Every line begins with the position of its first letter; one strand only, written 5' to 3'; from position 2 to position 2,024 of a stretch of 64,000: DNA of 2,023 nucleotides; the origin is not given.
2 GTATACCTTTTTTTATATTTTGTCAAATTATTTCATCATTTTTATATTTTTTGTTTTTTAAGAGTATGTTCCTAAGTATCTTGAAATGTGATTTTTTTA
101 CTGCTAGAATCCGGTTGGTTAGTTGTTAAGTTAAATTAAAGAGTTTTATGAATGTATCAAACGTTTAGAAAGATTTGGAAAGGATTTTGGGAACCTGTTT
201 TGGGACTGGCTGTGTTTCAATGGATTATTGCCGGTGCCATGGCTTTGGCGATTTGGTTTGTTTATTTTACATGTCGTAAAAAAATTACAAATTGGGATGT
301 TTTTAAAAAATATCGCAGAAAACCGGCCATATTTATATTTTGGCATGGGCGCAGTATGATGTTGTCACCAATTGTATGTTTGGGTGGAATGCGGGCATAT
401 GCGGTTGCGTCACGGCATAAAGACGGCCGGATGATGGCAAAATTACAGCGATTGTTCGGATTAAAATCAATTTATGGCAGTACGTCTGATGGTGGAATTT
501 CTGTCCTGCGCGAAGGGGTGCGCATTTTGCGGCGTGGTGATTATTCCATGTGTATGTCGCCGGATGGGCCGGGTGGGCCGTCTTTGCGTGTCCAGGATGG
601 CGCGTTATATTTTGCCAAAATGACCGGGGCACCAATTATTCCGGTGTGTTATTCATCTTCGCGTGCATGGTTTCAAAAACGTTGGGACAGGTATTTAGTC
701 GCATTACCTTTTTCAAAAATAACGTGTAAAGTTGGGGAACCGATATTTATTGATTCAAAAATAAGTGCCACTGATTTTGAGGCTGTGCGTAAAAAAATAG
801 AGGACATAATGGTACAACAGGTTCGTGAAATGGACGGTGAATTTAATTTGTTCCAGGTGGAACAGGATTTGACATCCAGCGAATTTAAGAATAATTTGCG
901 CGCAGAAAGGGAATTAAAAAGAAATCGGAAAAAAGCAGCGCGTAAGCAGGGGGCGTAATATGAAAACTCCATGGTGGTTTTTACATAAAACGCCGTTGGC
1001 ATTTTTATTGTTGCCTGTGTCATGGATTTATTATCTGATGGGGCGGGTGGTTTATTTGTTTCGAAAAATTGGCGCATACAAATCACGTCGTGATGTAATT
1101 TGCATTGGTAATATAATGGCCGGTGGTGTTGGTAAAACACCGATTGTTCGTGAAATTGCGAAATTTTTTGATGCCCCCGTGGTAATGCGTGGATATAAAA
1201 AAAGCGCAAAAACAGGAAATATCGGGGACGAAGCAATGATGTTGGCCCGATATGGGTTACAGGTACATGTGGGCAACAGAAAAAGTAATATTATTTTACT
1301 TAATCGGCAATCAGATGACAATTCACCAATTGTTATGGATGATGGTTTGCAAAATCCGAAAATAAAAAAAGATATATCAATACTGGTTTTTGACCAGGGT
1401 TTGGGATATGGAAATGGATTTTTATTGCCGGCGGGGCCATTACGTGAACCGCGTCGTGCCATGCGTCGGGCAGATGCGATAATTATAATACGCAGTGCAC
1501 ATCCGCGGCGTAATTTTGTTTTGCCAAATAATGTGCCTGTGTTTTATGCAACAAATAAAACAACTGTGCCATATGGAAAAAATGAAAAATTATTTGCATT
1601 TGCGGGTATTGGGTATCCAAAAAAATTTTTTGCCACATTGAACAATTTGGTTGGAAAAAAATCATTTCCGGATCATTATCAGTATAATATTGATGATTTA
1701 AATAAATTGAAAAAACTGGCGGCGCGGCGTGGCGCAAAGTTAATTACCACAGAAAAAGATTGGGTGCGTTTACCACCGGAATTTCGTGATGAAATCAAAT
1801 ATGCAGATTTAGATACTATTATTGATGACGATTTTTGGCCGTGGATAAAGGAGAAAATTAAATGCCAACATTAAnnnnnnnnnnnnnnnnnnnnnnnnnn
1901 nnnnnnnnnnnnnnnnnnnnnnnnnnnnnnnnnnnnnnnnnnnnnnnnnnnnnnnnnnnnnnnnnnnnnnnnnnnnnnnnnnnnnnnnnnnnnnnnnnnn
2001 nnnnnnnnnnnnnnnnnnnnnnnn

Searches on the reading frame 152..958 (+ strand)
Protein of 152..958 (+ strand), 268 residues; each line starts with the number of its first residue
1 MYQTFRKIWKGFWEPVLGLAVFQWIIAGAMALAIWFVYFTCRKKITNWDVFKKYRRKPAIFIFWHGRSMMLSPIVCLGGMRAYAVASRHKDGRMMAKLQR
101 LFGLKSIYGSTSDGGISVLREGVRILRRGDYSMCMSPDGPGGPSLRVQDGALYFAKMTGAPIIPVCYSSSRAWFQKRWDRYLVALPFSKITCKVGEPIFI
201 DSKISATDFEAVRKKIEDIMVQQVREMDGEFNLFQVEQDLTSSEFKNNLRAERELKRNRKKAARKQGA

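Call 28: search_protein_families(library=pfam, proteins=[window:152-958:+], max_evalue=0.00001)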
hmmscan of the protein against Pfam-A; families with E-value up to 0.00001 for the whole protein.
window:152-958:+ (268 aa): 1 family
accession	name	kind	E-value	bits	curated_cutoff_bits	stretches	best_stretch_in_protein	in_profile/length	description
PF04028.18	DUF374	-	2.1e-17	62.9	26.8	1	80-143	6-68/69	Domain of unknown function (DUF374)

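Call 47: find_encoding_contigs(protein=window:152-958:+, flank=10000, max_places=2)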
Protein window:152-958:+ (268 aa): 23 contigs read that carry it; 2 places shown.
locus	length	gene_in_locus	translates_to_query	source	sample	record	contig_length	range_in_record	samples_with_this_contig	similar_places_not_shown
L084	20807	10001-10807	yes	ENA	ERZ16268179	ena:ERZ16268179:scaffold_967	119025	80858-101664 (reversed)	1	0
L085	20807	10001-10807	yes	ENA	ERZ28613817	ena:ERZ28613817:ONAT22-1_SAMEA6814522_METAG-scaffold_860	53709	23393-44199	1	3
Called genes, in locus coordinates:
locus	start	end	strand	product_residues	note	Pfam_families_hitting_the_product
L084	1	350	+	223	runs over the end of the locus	PF01458:SUFBD_core (weak)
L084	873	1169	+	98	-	PF05101:VirB3 (weak)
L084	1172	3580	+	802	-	PF27097:VirB4_TrbE_N, PF03135:CagE_TrbE_VirB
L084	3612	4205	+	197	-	-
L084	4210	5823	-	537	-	PF00005:ABC_tran, PF13476:AAA_23 (faint), PF13555:AAA_29 (faint), PF01926:MMR_HSR1 (faint), PF13191:AAA_16 (faint), PF02463:SMC_N (weak), PF12848:ABC_tran_Xtn, PF00005:ABC_tran, +2 more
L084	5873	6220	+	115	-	PF12702:Lipocalin_3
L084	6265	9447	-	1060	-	-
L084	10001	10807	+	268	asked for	PF04028:DUF374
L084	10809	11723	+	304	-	PF02606:LpxK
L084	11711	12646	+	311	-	PF03331:LpxC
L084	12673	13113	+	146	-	-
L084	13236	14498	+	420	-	PF06864:PAP_PilO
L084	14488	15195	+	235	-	-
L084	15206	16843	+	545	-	PF00437:T2SSE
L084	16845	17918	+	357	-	PF00482:T2SSF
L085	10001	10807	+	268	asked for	PF04028:DUF374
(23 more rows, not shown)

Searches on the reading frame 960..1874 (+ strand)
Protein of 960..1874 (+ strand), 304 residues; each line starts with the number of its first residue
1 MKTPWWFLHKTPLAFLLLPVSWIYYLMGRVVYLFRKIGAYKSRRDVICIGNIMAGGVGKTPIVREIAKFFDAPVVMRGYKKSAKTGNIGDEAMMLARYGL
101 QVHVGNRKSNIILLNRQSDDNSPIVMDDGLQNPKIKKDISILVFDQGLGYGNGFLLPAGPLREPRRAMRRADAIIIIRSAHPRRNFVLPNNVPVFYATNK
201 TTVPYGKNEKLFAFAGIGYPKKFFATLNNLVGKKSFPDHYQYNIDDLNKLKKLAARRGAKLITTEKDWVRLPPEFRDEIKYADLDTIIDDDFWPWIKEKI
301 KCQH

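Call 28: search_protein_families(library=pfam, proteins=[window:960-1874:+], max_evalue=0.00001)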
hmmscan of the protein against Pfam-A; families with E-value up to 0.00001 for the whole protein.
window:960-1874:+ (304 aa): 1 family
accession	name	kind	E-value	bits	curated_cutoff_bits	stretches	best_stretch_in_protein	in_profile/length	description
PF02606.20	LpxK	-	2.7e-63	214.5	27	1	14-300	2-327/328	Tetraacyldisaccharide-1-P 4'-kinase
